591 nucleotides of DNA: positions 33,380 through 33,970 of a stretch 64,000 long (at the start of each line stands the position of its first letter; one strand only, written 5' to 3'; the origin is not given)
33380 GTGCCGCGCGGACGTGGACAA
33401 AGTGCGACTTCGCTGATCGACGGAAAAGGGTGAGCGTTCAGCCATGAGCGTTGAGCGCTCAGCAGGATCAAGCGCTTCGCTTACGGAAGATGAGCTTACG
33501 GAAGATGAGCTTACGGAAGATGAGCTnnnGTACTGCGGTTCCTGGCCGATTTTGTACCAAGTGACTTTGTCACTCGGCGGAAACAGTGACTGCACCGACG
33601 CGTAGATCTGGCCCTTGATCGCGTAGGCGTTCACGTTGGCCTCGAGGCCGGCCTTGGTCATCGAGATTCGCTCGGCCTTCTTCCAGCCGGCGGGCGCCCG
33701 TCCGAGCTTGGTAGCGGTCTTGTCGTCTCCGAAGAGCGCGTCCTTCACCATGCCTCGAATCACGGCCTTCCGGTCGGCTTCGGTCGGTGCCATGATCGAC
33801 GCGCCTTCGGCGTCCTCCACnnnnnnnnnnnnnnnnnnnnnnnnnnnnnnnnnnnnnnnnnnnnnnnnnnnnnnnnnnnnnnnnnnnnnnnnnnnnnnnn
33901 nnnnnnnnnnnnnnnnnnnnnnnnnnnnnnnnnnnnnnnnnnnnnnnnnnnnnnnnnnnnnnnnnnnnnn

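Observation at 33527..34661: Tandem-duplicated chagasin-like inhibitor with an extra C-terminal domain and no signal peptide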

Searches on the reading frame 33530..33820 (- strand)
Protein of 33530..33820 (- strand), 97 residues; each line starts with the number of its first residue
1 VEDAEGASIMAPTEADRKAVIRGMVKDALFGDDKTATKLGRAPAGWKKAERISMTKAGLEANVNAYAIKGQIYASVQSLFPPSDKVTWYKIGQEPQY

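Call 9: search_protein_families(library=pfam, proteins=[window:33530-33820:-], max_evalue=10)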
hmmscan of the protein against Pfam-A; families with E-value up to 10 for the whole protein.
window:33530-33820:- (97 aa): 0 families

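Call 17: search_protein_representatives(protein=window:33530-33820:-)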
Query: 97 residues. Proteins with E-value up to 0.001 (for the whole library): 39; up to 1e-10: 9; up to 1e-30: 1. The best 39 are listed.
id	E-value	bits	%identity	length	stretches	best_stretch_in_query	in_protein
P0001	1.0e-55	201.6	99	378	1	1-97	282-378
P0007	9.5e-19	83.4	37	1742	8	56-97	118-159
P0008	3.5e-16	75.2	40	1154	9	57-94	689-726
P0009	8.4e-14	67.6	37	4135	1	23-49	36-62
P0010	9.0e-12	61.1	37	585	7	54-94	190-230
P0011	4.4e-11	58.9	39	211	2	23-97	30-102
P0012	4.4e-11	58.9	38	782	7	51-94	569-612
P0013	8.8e-11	57.9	38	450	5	54-94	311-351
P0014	9.4e-11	57.8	36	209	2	32-92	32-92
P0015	1.4e-10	57.3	36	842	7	57-95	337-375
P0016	2.0e-10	56.8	39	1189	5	56-94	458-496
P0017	1.3e-08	51.0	36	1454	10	55-94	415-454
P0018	2.0e-08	50.4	36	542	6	55-94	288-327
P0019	5.7e-08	48.9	37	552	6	55-94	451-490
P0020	5.8e-08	48.9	36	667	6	57-94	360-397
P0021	2.6e-07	46.8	37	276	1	9-95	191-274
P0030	1.4e-05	41.3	39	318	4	52-94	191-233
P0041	4.1e-04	36.6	32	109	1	8-96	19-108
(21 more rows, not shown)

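Call 19: search_protein_families(library=pfam, proteins=[P0007, P0008, P0010, P0011, P0014, P0021, P0041, P0013, P0030, P0012], max_evalue=0.01)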
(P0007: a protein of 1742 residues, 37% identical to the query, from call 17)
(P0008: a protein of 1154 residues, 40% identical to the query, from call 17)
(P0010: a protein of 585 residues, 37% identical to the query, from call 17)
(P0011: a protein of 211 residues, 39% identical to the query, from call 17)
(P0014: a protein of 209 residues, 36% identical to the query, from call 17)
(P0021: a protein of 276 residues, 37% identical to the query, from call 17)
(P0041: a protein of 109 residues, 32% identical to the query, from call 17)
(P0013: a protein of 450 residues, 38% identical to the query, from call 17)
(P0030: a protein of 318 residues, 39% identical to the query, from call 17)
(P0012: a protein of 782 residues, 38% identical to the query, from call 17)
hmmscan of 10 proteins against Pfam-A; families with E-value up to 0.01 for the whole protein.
P0007 (1742 aa): 8 families
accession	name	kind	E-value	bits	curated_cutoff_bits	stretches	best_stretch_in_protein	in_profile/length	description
PF19077.6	Big_13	-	1.6e-27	96.4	27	3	1472-1584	3-102/102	Bacterial Ig-like domain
PF19078.6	Big_12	-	1.5e-24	86.6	27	2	1583-1681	1-100/102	Bacterial Ig-like domain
PF00028.23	Cadherin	-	2.8e-10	40.9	28.8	1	944-1031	3-90/93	Cadherin domain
PF17936.7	Big_6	-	4.6e-09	36.8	27.6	1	1066-1130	12-77/83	Bacterial Ig domain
PF17963.7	Big_9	-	1.5e-05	26.2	23.6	1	944-1030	11-89/89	Bacterial Ig domain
PF16640.11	Big_3_5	-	0.00046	21.1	35.5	1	1076-1137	26-87/88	Bacterial Ig-like domain (group 3)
PF04234.18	CopC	-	0.0013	20.1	23.3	0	530-564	47-81/92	CopC domain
PF23592.1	Cadherin_CELSR2_9th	-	0.0078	16.7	36.8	0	953-1019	29-89/100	CELSR2-like, ninth cadherin domain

P0008 (1154 aa): 5 families
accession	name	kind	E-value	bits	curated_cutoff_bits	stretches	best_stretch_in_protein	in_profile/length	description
PF17963.7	Big_9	-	3.9e-19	69.8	23.6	2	139-225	1-88/89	Bacterial Ig domain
PF17803.7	Cadherin_4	-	1.7e-14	54.5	25.1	2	130-195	2-71/71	Bacterial cadherin-like domain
PF00353.25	HemolysinCabind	-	2.2e-10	40.7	23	1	1020-1053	2-35/36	RTX calcium-binding nonapeptide repeat (4 copies)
PF17892.7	Cadherin_5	-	4.4e-09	36.5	26.5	1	139-227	2-97/98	Cadherin-like domain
PF22352.2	K319L-like_PKD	-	0.00042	20.7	27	0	67-135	21-84/84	K319L-like, PKD domain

P0010 (585 aa): 4 families
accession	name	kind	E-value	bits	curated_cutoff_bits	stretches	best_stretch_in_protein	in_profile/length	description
PF03330.24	DPBB_1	-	7.6e-07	29.7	28.8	0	295-332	8-47/83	Lytic transglycolase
PF03843.18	Slp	-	7.5e-06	25.8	22.5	0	341-389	33-81/153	Outer membrane lipoprotein Slp family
PF17119.10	MMU163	-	2.6e-05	24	26.6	0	371-448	108-183/253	Mitochondrial protein up-regulated during meiosis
PF12550.13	GCR1_C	-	0.0092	16.7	23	0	365-410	15-59/80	Transcriptional activator of glycolytic enzymes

P0011 (211 aa): 1 family
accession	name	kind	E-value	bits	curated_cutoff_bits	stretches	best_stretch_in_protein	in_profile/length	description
PF22904.2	NOMO1-like_2nd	-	0.0036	17.8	27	0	169-207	15-53/90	BOS complex subunit NOMO1-like, second beta sandwich domain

P0014 (209 aa): 0 families

P0021 (276 aa): 1 family
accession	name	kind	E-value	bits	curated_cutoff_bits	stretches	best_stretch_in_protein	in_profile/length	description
PF09394.16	Inhibitor_I42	-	3.1e-13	50.2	27.2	1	83-173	2-91/91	Chagasin family peptidase inhibitor I42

P0041 (109 aa): 0 families

P0013 (450 aa): 1 family
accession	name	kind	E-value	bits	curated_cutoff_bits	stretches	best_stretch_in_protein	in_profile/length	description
PF04234.18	CopC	-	5.8e-05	24.4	23.3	0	168-189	61-82/92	CopC domain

P0030 (318 aa): 0 families

P0012 (782 aa): 2 families
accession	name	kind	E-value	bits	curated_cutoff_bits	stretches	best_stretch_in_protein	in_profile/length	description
PF14252.11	DUF4347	-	2e-52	177.7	24.6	1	5-165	1-164/164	Domain of unknown function (DUF4347)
PF04616.20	Glyco_hydro_43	-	5.5e-06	26.4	32.2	0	587-646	119-175/288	Glycosyl hydrolases family 43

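Call 22: find_homologous_proteins(query=A2, max_evalue=0.001)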
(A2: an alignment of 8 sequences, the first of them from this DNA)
Query A2 (8 sequences) (91 aa, profile of the alignment): 18 proteins with E <= 0.001 among 1136 candidates.
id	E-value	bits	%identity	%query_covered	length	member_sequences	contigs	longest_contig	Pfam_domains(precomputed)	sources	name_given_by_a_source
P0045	2.2e-29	119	39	100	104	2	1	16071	-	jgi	jgi:hypothetical protein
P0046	8.1e-29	117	33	98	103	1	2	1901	-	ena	-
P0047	2.6e-28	116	32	98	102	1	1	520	-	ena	-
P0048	7.9e-28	114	36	100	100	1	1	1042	-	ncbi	-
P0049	1.9e-27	113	36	98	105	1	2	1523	-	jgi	jgi:hypothetical protein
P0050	3.1e-27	112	31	98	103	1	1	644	-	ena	-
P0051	1.4e-26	110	34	100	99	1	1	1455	-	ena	-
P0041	1.8e-26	110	34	98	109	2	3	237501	-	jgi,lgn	jgi:hypothetical protein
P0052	2.6e-26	109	34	98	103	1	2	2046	-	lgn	-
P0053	4.0e-26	109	36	98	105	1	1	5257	-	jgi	jgi:hypothetical protein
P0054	7.5e-25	105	34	98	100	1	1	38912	-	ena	-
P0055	1.7e-23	100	34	98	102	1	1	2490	-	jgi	jgi:hypothetical protein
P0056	9.0e-23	98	34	73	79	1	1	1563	-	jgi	jgi:hypothetical protein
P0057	3.2e-21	93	28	98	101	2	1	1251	-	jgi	jgi:hypothetical protein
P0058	6.6e-21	92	37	65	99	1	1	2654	-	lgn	-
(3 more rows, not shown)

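Call 24: find_encoding_contigs(protein=P0041, flank=8000, max_places=2)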
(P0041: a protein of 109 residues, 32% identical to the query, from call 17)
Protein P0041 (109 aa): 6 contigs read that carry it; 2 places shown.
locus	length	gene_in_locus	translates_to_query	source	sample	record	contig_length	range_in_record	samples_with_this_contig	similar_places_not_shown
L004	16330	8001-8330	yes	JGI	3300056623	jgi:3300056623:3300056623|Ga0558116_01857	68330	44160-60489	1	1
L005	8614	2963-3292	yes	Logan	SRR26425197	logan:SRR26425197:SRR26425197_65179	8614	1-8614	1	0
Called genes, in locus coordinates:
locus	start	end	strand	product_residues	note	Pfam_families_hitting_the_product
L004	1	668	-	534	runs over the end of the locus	PF13600:DUF4140, PF13598:DUF4139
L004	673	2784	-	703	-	PF13600:DUF4140, PF13598:DUF4139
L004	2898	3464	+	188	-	PF03703:bPH_2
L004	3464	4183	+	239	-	PF03703:bPH_2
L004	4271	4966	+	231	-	PF01618:MotA_ExbB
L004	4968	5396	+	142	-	PF02472:ExbD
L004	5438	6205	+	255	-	PF03544:TonB_C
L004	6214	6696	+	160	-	PF01288:HPPK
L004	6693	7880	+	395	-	PF14559:TPR_19 (faint), PF13424:TPR_12 (faint), PF07719:TPR_2 (faint)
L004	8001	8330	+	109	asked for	-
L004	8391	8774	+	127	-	-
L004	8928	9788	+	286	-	PF00142:Fer4_NifH (faint), PF01656:CbiA, PF06564:CBP_BcsQ (weak), PF10609:ParA, PF13614:AAA_31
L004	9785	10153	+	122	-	PF00072:Response_reg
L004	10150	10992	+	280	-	PF08668:HDOD, PF01966:HD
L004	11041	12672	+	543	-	-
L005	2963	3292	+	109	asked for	-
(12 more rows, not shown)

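Call 25: find_encoding_contigs(protein=P0054, flank=8000, max_places=2)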
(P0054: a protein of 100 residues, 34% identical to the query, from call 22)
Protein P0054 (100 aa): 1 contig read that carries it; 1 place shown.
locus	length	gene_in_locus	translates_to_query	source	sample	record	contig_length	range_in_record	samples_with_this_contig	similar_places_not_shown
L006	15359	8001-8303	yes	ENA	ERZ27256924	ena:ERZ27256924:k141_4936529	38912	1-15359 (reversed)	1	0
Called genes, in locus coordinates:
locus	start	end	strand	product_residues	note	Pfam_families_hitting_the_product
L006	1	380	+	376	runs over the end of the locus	PF03033:Glyco_transf_28, PF04101:Glyco_tran_28_C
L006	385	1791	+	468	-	PF01225:Mur_ligase, PF08245:Mur_ligase_M, PF02875:Mur_ligase_C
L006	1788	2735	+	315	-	PF01565:FAD_binding_4, PF02873:MurB_C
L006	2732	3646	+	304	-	PF08478:POTRA_1, PF03799:FtsQ_DivIB_C (faint)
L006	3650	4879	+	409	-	PF14450:FtsA, PF02491:SHS2_FTSA, PF11104:PilM_2 (weak), PF06723:MreB_Mbl, PF06277:EutA, PF14450:FtsA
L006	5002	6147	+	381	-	PF00091:Tubulin, PF12327:FtsZ_C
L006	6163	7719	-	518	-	PF18911:PKD_4 (faint), PF22352:K319L-like_PKD (weak)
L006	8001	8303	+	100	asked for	-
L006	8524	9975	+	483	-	PF19864:Radical_SAM_N2, PF04055:Radical_SAM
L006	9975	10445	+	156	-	PF04608:PgpA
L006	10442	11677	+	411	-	PF00994:MoCF_biosynth, PF02464:CinA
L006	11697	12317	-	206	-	-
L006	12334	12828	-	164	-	-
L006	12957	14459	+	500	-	-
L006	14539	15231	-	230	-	-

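Call 26: find_encoding_contigs(protein=P0045, flank=8000, max_places=2)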
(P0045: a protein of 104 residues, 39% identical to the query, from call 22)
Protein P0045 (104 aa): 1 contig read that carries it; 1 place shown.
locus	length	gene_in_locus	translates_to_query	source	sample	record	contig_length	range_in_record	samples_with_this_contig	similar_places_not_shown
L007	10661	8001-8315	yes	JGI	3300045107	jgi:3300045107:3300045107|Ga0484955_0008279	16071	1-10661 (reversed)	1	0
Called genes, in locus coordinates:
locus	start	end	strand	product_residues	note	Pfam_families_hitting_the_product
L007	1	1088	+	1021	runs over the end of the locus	PF00069:Pkinase, PF03109:ABC1 (faint), PF07714:PK_Tyr_Ser-Thr, PF19974:TCAD9 (faint), PF13191:AAA_16 (weak), PF20703:nSTAND1, PF03781:FGE-sulfatase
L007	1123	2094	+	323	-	PF01145:Band_7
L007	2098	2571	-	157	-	-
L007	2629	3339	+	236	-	PF10988:DUF2807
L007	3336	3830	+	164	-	PF04542:Sigma70_r2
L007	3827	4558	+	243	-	-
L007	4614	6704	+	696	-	PF00656:Peptidase_C14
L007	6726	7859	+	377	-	-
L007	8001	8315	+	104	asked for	-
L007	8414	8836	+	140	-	-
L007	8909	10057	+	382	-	PF08495:FIST, PF10442:FIST_C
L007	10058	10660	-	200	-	?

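Call 36: predict_structure(alignment_id=A3)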
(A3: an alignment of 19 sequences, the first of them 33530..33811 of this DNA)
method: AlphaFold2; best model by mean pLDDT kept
length: 94 residues; sequences in the alignment: 19
mean_pLDDT: 82.4   pTM: 0.70
mean pLDDT of the five models: 82.4, 80.8, 80.2, 79.5, 79.4
residues with pLDDT >= 90: 30; 70-90: 48; 50-70: 11; < 50: 5
segments of 3 or more residues with pLDDT < 50: 1-3
pLDDT, mean of each block of 10 residues (from residue 1): 60 87 87 90 90 69 92 81 89 77
secondary structure, 60 per line:
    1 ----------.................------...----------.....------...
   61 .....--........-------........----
elements in order: H11-27 E34-36 E47-51 E58-65 E68-75 E83-90

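Call 51: find_related_loci(query=A4, collection=genome_contigs, flank=6000)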
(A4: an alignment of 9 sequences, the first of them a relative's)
Query A4 (103 aa) in genome_contigs; peptide patterns used: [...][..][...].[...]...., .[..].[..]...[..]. (x = any residue, [..] = any of these).
28 stretches matched a pattern; 5 encode a relative of the query (tblastn E <= 1e-3); 5 distinct loci.
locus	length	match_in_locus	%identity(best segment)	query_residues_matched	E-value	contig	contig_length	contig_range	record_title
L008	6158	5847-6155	83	1-103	1e-51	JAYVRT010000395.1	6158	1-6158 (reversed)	MAG: Archangiaceae bacterium isolate GL73_DN_concoct_64 GL73_DN_concoct_64_394, whole genome shotgun sequence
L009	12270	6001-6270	60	14-103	6e-36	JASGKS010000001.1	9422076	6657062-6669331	MAG: Archangium sp. isolate 5N606 JMF-2111-06-0005.ont.bin.606_0, whole genome shotgun sequence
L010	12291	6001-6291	56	7-103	1e-34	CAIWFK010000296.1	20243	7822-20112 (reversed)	MAG: uncultured Myxococcales bacterium isolate VK_bin-1538 genome assembly, contig: bin-1538:296/907, whole genome shotg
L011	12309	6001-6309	58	1-103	1e-32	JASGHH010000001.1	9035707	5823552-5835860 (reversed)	MAG: Myxococcaceae bacterium isolate 5N015 JMF-2111-06-0005.ont.bin.15_0, whole genome shotgun sequence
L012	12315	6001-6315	48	1-103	3e-30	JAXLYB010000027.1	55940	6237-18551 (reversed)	MAG: Myxococcaceae bacterium isolate STL-MYX2 C1.157.fa-27, whole genome shotgun sequence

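Call 54: search_protein_families(library=pfam, proteins=[P0045, P0011], max_evalue=5)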
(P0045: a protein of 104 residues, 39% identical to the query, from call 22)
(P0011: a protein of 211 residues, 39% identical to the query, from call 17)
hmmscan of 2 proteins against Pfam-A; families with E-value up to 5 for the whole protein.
P0045 (104 aa): 0 families

P0011 (211 aa): 1 family
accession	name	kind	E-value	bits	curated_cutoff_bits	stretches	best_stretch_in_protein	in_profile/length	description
PF22904.2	NOMO1-like_2nd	-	0.0036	17.8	27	1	169-207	15-53/90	BOS complex subunit NOMO1-like, second beta sandwich domain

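Call 55: search_solved_structures(query=A3, max_evalue=10)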
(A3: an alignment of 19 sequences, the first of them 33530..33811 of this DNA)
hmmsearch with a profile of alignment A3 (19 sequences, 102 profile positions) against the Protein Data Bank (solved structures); distinct sequences matched with E-value up to 10: 3.
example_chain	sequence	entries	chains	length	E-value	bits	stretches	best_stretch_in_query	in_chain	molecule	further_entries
9qhc_A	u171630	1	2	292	0.066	16.6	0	77-99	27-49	Engineered tetratricopeptide repeat protein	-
8bu0_A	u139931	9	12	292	0.18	15.1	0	77-99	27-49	Consensus tetratricopeptide repeat protein | Crystal structure of an 8-repeat consensus TPR superhelix with Zinc. | Monomer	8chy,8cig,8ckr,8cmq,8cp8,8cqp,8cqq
2j6p_A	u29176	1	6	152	0.35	14.3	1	14-77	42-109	SB(V)-AS(V) REDUCTASE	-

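Call 57: find_encoding_contigs(protein=P0021, flank=8000, max_places=3)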
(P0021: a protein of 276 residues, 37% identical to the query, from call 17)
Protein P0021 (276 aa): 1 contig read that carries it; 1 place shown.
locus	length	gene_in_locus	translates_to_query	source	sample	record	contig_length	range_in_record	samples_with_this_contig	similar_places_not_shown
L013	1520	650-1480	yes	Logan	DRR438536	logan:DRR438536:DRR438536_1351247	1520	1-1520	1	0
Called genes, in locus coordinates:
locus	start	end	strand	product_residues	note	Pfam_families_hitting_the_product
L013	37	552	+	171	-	-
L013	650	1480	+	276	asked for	PF09394:Inhibitor_I42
